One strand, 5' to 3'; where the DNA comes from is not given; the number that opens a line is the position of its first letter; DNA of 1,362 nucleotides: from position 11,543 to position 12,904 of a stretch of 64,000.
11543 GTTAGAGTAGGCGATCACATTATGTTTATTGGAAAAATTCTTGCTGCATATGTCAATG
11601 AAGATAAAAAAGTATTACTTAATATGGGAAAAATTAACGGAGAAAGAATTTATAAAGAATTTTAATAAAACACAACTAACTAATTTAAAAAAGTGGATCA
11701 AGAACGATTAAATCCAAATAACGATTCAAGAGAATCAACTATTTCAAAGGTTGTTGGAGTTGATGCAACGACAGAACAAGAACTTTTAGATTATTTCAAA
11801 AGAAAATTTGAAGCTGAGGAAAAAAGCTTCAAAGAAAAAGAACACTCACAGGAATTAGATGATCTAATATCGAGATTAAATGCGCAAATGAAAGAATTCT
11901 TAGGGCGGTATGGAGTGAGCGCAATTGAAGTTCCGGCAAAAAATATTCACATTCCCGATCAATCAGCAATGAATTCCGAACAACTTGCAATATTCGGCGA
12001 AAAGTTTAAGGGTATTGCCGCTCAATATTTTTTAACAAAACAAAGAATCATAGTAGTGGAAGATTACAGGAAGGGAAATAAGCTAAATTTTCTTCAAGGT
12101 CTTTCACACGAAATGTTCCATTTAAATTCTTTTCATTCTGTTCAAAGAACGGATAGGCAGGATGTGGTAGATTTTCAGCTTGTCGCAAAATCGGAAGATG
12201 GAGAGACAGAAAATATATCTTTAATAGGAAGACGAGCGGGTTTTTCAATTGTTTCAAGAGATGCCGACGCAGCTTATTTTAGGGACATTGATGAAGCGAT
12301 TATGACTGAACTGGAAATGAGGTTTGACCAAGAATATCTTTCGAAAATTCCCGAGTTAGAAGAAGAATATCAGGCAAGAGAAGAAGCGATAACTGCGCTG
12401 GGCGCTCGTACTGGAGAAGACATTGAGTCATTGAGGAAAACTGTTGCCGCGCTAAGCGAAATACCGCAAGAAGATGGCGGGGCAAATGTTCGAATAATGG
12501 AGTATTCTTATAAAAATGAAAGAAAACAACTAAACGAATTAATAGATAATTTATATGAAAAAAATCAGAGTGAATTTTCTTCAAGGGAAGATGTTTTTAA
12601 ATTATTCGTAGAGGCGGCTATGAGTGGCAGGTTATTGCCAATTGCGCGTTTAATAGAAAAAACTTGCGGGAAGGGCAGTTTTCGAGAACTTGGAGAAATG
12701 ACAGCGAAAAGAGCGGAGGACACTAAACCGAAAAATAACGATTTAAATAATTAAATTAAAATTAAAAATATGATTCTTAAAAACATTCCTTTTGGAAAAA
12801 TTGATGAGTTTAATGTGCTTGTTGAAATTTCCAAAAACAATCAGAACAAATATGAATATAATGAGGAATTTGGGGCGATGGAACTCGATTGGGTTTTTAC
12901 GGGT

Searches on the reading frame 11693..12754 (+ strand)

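Call 86: search_protein_families(library=pfam, proteins=[window:11693-12754:+], max_evalue=0.01)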
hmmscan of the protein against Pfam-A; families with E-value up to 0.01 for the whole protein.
window:11693-12754:+ (353 aa): 1 family
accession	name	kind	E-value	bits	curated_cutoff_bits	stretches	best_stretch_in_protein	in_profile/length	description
PF12644.12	DUF3782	-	0.0045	17.5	24.4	0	212-249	10-48/78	Protein of unknown function (DUF3782)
